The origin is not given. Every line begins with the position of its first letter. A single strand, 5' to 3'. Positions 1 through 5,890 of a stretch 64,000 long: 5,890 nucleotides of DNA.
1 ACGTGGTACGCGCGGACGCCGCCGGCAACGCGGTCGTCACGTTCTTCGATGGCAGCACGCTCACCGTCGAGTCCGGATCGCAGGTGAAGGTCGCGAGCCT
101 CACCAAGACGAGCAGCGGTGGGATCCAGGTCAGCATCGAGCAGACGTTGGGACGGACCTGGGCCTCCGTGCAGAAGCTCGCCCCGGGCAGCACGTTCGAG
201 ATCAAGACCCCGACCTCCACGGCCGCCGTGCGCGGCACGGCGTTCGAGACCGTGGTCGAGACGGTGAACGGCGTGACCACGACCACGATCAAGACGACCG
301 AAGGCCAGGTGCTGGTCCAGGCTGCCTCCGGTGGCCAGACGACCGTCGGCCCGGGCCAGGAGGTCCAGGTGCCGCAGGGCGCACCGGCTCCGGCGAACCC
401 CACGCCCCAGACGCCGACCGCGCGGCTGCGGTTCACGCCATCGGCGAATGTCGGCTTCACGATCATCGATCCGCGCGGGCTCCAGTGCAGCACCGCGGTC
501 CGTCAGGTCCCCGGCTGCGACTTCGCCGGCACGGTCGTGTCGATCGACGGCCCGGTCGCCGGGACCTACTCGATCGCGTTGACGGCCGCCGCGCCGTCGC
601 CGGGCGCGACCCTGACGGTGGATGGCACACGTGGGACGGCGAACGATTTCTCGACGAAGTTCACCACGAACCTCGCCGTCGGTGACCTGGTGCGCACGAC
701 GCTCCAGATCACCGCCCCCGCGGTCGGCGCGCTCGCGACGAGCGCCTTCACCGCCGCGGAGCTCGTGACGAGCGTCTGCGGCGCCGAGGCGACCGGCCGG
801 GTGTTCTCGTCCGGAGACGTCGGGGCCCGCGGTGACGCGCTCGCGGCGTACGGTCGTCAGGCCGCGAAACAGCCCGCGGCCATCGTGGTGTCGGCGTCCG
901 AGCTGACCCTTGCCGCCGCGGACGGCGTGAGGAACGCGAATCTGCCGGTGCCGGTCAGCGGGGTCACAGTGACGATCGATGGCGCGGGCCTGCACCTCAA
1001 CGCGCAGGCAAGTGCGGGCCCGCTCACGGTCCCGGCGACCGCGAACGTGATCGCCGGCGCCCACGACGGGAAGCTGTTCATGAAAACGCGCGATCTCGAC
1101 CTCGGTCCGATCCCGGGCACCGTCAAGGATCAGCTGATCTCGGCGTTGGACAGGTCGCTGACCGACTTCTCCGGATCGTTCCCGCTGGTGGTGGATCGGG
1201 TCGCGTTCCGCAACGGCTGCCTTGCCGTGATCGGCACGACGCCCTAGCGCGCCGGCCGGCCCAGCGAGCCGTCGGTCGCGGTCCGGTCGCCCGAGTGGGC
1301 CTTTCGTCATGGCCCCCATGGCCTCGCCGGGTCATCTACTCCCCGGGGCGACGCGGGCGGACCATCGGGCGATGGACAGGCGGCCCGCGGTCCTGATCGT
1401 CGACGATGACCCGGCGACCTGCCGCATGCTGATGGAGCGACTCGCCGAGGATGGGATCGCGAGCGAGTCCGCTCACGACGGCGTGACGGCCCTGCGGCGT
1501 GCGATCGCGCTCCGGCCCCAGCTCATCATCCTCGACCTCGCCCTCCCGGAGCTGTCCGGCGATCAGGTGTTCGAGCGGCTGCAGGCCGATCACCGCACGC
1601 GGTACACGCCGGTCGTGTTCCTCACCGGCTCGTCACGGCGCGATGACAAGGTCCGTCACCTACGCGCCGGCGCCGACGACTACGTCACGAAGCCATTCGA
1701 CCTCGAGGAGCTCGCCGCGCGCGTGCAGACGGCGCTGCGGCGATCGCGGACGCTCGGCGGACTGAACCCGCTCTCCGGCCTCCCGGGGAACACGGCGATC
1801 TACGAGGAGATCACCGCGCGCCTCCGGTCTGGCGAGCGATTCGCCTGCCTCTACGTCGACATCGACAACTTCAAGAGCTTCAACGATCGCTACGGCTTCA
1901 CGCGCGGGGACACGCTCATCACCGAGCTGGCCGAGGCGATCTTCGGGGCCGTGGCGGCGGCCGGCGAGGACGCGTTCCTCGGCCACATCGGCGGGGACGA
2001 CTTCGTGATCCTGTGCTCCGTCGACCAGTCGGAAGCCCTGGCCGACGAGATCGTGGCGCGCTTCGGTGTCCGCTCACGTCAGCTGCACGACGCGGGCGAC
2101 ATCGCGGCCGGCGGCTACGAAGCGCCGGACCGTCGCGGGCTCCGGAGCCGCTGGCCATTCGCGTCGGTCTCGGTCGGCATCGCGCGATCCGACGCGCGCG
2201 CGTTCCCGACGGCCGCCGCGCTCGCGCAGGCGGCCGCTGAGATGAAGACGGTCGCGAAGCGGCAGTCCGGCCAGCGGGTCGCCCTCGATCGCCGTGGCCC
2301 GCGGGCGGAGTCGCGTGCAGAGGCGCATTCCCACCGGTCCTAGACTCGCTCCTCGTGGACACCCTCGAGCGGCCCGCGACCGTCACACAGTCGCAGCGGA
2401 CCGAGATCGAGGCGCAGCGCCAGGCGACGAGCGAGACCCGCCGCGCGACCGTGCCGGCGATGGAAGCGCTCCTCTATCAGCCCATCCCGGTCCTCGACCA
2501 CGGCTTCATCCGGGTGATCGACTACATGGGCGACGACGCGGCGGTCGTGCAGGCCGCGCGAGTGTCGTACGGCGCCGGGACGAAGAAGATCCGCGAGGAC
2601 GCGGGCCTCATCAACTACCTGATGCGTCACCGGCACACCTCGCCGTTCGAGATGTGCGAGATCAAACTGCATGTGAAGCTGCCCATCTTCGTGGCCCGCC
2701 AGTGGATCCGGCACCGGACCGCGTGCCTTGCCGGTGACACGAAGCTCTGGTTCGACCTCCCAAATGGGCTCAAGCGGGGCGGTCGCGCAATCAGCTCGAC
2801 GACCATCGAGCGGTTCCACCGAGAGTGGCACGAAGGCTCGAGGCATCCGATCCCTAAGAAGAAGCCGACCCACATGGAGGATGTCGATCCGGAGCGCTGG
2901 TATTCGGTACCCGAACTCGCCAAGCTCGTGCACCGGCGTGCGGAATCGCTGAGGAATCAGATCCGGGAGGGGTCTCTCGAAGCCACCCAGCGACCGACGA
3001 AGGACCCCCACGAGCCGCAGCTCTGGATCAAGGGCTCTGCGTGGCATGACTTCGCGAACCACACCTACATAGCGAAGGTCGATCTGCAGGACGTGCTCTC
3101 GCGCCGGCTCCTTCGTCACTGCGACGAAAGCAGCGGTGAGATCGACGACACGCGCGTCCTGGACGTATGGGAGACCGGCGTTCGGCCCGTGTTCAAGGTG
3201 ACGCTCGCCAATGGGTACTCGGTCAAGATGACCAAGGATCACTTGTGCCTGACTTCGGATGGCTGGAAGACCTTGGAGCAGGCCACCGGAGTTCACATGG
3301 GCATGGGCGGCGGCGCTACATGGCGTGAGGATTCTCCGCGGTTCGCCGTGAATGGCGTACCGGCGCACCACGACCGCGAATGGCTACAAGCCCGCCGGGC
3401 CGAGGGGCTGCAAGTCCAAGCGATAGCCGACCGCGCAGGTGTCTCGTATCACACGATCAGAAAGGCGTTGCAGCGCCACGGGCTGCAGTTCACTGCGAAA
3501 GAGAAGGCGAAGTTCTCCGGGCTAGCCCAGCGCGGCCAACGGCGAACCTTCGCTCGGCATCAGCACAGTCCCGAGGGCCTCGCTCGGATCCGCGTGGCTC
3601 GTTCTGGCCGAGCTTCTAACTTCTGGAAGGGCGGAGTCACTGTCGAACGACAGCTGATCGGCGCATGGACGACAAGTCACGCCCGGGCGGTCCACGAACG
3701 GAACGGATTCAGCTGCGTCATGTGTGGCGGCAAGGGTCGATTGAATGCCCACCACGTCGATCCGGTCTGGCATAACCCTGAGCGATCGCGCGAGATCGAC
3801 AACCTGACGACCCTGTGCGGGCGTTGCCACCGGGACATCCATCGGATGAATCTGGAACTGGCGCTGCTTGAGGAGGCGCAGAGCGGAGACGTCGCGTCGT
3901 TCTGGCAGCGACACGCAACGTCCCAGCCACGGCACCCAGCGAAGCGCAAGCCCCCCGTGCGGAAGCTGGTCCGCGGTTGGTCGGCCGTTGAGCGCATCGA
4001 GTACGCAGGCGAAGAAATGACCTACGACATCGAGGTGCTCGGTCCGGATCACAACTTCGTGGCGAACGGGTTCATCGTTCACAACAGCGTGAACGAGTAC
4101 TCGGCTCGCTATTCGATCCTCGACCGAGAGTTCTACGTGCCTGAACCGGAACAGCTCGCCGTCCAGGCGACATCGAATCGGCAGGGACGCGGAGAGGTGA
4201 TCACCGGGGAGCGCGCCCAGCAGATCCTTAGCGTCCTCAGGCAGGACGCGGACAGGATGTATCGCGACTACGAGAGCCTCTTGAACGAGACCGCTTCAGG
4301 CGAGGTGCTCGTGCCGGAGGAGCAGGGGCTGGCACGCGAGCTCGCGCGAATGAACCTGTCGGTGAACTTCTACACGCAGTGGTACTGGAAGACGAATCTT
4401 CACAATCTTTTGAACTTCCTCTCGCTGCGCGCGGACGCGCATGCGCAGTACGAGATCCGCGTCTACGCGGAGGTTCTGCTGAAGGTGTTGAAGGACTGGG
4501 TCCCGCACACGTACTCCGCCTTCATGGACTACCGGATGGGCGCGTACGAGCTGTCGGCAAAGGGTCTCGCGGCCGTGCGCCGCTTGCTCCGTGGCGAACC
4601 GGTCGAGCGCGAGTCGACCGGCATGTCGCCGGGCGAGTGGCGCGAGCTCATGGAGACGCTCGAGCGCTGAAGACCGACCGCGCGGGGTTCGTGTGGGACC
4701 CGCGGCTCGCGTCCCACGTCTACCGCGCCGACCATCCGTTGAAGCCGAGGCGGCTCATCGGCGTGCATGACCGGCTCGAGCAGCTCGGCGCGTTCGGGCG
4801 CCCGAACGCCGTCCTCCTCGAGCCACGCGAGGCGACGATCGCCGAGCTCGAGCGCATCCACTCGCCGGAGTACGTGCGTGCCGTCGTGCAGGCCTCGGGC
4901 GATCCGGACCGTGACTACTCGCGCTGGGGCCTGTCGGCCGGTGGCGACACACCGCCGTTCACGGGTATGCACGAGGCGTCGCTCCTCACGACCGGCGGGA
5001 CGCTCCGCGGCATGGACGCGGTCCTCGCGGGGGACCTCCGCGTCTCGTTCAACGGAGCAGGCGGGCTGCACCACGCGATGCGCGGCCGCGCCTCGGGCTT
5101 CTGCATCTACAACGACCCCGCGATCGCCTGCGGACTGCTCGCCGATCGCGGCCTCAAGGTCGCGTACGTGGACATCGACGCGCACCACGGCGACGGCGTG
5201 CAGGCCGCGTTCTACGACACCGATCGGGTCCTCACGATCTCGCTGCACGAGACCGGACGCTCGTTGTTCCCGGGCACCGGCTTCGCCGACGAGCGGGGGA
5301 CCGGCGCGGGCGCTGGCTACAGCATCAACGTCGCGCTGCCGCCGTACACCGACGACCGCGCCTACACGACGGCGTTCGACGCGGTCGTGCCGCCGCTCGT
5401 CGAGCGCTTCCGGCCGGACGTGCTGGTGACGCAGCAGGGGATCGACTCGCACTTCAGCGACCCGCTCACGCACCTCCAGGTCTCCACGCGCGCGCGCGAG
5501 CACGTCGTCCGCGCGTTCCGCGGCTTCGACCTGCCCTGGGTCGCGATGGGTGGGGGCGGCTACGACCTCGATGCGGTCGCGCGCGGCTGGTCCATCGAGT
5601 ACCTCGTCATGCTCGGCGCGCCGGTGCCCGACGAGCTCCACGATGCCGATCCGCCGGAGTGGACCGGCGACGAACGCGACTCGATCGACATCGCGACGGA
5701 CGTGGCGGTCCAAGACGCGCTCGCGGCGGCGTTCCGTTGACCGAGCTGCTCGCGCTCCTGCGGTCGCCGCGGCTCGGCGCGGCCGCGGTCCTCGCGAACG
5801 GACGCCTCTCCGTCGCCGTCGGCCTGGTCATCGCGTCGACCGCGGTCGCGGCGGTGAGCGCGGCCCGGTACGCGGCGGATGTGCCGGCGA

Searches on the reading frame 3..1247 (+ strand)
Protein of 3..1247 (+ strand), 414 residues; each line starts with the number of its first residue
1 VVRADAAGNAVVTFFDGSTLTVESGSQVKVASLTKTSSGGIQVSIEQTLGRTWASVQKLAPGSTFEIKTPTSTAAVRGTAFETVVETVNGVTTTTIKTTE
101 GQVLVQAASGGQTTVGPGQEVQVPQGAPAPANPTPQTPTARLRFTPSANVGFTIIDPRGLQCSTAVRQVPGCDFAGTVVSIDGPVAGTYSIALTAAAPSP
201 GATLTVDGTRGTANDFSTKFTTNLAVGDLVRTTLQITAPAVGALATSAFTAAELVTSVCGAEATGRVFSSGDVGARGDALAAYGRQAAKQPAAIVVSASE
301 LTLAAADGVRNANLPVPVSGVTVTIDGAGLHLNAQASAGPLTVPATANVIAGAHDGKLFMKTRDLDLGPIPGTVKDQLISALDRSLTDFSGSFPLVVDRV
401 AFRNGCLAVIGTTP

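Call 78: search_protein_families(library=pfam, proteins=[window:3-1247:+], max_evalue=0.001)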
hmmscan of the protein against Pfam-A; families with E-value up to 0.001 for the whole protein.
window:3-1247:+ (414 aa): 1 family
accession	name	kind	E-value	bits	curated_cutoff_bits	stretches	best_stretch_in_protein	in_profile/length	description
PF04773.18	FecR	-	8.5e-09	36.2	24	1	3-103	4-96/97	FecR protein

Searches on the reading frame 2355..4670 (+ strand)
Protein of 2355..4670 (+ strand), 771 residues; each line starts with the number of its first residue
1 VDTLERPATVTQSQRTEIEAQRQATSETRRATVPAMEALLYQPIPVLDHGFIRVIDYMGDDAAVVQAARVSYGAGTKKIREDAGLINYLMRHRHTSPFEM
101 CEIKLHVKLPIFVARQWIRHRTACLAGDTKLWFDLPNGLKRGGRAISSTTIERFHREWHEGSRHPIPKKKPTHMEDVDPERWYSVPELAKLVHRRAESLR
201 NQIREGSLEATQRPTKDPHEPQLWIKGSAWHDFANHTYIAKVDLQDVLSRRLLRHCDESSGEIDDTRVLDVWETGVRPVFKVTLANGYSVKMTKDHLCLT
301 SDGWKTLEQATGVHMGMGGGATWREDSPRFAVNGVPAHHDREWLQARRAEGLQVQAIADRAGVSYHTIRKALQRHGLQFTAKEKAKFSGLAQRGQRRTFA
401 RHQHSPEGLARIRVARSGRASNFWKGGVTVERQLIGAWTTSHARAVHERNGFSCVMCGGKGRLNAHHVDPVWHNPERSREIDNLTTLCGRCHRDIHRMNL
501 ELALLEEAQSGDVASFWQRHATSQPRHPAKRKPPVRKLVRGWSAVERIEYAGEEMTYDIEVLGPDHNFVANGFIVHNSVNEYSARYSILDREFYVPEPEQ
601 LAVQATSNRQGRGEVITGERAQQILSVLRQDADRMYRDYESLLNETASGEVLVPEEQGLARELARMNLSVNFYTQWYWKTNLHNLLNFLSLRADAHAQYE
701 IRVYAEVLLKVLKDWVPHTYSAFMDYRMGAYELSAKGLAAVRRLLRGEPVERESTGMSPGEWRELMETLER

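Call 94: search_protein_families(library=pfam, proteins=[window:2355-4670:+], max_evalue=0.00001)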
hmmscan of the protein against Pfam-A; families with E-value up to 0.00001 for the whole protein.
window:2355-4670:+ (771 aa): 3 families
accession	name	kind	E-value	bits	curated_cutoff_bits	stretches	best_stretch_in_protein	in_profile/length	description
PF02511.20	Thy1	-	3.1e-49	167.8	24.8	2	578-718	81-191/191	Thymidylate synthase complementing protein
PF14890.11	Intein_splicing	-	7.8e-11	42.5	35.8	1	258-577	28-155/155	Intein splicing domain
PF01844.29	HNH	-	3e-07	30.9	21.4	1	454-497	1-46/47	HNH endonuclease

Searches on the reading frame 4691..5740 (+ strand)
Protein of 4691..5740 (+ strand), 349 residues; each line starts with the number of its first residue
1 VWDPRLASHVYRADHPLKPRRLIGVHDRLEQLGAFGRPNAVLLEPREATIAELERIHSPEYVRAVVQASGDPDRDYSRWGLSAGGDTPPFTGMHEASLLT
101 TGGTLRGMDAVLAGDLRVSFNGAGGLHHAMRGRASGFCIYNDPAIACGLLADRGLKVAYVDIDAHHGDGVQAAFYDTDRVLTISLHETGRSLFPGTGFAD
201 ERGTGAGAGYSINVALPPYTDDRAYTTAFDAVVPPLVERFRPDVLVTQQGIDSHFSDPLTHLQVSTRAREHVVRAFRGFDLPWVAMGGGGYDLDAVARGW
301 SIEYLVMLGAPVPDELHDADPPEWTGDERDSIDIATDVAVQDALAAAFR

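Call 78: search_protein_families(library=pfam, proteins=[window:4691-5740:+], max_evalue=0.001)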
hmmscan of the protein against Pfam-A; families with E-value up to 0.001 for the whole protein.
window:4691-5740:+ (349 aa): 1 family
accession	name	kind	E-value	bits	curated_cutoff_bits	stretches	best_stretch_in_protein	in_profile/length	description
PF00850.24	Hist_deacetyl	-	1.7e-83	280.8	27.9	1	15-302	1-293/298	Histone deacetylase domain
